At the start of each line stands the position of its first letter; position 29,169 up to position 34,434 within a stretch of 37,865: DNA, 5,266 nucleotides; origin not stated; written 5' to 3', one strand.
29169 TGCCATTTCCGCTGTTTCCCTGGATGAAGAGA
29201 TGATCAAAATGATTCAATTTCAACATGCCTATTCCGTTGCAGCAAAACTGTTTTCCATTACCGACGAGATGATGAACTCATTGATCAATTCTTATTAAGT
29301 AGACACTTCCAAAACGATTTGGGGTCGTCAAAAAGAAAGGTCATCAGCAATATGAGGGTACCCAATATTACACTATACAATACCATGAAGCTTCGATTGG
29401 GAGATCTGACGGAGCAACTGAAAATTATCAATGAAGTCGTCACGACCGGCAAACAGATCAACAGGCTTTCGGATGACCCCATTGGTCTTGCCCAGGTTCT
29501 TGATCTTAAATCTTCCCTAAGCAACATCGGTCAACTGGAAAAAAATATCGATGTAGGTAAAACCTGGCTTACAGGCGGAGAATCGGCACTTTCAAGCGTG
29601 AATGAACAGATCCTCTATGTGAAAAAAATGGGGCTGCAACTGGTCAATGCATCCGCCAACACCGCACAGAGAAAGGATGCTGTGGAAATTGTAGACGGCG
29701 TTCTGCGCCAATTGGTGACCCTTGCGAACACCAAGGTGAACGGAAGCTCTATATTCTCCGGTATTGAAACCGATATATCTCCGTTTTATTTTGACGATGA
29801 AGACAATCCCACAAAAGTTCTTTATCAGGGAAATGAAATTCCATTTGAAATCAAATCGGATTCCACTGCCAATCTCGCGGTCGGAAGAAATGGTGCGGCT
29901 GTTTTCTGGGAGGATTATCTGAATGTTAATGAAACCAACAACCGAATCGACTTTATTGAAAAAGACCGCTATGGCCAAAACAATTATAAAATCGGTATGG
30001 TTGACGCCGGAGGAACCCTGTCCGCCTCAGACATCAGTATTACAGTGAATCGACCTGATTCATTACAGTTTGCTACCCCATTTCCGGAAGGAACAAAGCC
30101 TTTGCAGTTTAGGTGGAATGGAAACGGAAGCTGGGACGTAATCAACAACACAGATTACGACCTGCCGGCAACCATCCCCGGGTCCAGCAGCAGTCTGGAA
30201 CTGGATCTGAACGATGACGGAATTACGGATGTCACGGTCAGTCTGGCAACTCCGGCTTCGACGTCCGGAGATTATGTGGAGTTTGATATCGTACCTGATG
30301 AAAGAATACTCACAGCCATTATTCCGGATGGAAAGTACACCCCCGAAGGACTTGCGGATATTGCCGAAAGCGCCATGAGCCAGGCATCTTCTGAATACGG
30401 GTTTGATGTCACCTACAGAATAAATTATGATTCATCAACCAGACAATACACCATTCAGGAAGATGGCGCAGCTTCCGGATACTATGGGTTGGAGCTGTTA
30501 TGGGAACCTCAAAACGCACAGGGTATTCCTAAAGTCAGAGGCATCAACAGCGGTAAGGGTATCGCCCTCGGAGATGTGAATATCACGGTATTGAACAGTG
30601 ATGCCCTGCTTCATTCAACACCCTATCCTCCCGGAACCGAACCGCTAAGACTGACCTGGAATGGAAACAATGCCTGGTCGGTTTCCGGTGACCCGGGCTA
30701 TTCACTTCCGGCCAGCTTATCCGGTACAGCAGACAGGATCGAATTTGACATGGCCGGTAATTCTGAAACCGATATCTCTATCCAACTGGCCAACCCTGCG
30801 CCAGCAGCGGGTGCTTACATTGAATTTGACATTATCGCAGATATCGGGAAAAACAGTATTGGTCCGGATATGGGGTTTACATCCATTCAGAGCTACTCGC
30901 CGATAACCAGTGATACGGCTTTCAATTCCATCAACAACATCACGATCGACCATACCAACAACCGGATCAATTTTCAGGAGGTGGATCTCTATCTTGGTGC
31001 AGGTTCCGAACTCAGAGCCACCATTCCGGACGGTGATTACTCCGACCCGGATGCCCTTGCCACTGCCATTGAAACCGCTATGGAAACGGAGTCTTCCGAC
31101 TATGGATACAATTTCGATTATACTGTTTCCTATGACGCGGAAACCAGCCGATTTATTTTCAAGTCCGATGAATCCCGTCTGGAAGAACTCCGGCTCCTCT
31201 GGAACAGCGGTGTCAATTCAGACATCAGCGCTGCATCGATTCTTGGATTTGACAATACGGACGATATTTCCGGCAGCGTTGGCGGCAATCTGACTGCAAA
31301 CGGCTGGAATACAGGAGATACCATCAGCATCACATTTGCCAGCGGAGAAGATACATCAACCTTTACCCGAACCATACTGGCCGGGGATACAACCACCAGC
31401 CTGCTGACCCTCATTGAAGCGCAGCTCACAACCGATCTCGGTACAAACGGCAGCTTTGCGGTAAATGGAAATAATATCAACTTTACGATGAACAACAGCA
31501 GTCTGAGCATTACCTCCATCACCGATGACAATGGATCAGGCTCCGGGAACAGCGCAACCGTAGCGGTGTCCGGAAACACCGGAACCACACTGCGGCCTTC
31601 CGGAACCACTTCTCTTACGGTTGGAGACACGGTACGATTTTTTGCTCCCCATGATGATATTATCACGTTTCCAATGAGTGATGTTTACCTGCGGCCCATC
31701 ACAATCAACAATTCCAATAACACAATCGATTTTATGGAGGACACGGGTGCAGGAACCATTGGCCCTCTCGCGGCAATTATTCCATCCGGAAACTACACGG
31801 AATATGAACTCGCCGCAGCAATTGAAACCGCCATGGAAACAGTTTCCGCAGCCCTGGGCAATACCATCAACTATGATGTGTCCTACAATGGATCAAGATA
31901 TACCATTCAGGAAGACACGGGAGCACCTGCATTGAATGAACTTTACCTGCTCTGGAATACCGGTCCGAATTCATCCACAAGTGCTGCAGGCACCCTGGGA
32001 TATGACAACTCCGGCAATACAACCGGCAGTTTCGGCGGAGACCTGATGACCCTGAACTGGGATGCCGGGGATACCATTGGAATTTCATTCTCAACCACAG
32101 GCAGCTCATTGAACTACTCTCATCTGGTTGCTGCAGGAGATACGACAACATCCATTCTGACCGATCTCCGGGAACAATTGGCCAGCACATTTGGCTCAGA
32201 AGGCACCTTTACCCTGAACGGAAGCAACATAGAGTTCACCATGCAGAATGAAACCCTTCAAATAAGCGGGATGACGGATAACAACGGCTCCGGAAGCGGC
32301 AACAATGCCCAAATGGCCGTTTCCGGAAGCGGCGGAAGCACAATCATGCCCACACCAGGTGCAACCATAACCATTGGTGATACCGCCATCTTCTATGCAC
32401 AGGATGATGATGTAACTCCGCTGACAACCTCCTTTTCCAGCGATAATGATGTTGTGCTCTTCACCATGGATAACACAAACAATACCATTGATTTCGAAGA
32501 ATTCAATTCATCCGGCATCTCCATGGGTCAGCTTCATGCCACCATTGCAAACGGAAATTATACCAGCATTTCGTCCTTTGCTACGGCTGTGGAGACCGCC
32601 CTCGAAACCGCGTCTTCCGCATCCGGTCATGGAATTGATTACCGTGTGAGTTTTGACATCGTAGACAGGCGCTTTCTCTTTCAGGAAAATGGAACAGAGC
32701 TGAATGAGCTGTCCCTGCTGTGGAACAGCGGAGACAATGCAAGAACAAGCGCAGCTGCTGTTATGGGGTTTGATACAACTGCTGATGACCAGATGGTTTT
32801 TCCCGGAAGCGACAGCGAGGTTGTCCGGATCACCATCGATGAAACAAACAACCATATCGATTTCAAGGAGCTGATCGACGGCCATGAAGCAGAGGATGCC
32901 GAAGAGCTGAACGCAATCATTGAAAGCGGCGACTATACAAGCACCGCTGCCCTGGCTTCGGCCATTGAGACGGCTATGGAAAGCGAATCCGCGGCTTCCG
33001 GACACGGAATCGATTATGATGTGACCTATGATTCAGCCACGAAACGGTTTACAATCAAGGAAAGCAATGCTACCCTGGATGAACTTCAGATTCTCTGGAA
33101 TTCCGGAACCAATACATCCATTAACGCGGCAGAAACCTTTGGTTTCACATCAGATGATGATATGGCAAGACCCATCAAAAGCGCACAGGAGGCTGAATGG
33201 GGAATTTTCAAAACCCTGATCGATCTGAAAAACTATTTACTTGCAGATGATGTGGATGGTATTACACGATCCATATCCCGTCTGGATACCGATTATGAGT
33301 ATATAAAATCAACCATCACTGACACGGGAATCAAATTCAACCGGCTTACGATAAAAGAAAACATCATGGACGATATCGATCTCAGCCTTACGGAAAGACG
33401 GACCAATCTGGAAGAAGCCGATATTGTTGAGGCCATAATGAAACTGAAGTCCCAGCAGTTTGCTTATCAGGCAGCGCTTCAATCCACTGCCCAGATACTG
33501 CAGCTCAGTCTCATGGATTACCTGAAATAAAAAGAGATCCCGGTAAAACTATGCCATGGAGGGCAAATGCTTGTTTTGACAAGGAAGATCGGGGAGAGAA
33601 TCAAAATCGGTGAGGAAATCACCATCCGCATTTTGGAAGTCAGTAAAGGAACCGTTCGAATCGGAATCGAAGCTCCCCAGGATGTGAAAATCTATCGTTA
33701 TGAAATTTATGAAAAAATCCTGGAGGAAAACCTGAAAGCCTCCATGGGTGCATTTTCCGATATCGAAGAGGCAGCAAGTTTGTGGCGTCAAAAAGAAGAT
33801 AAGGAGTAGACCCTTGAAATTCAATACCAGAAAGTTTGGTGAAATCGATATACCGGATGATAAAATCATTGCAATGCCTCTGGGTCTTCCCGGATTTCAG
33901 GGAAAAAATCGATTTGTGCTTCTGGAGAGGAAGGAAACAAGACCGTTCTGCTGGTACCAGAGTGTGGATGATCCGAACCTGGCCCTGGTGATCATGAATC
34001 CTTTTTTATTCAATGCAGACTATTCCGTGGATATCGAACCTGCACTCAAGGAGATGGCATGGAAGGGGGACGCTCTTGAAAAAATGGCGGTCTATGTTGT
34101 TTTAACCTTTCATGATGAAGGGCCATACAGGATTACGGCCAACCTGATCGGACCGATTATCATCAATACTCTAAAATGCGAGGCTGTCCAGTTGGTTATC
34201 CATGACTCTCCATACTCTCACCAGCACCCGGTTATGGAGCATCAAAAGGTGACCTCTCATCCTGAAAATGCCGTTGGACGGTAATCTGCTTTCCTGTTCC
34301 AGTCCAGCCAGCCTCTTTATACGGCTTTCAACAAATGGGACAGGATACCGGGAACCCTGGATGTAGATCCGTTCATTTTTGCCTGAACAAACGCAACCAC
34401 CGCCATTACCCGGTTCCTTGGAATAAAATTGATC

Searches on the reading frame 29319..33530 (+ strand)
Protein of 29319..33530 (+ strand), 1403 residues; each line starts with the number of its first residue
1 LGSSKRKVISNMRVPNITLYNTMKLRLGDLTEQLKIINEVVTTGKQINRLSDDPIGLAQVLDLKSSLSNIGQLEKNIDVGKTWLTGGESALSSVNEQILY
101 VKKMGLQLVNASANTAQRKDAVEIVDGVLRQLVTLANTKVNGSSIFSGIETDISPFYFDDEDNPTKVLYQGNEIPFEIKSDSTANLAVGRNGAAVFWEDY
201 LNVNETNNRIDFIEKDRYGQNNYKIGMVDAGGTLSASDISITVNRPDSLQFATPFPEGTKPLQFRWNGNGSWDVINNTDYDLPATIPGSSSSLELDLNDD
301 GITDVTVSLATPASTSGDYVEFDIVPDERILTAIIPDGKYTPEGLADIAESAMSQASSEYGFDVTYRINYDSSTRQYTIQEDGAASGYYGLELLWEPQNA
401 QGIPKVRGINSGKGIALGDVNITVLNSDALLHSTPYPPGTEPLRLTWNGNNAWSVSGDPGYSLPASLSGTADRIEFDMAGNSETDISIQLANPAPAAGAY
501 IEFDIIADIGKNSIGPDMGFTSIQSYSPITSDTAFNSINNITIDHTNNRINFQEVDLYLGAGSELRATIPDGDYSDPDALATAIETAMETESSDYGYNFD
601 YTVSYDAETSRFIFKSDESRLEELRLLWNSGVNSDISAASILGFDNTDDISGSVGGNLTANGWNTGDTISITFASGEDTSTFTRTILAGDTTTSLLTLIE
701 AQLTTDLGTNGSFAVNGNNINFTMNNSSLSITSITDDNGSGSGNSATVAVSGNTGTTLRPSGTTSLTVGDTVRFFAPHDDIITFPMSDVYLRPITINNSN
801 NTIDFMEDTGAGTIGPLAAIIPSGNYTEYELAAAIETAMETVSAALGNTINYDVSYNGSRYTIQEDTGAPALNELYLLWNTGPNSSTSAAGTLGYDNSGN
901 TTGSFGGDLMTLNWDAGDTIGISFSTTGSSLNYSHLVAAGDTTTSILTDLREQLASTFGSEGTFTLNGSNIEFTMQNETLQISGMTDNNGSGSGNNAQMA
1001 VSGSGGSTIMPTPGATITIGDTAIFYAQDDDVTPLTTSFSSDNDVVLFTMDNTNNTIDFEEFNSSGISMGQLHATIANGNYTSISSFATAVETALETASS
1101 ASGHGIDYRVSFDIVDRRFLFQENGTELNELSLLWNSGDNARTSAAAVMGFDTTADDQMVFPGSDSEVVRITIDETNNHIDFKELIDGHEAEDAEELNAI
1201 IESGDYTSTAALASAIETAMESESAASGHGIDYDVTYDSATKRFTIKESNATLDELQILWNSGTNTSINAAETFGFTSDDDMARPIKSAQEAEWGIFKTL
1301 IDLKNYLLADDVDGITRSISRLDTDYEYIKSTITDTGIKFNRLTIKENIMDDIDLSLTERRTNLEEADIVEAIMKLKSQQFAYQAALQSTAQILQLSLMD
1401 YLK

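Call 64: search_protein_families(library=pfam, proteins=[window:29319-33530:+], max_evalue=0.0001)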
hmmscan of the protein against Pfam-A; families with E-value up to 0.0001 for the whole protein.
window:29319-33530:+ (1403 aa): 2 families
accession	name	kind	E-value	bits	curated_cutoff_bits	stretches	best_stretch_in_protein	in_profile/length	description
PF00669.25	Flagellin_N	-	2e-13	51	26.6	1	20-151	7-139/139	Bacterial flagellin N-terminal helical region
PF00700.27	Flagellin_C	-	4.9e-05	24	23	0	1323-1402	5-86/86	Bacterial flagellin C-terminal helical region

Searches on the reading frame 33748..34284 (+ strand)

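Call 20: search_protein_families(library=pfam, proteins=[window:33748-34284:+], max_evalue=0.0001)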
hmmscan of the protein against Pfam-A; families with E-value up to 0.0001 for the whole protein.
window:33748-34284:+ (178 aa): 1 family
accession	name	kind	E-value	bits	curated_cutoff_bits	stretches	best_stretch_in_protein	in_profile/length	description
PF02623.20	FliW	-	8.5e-32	109.9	25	1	41-162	1-122/122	FliW protein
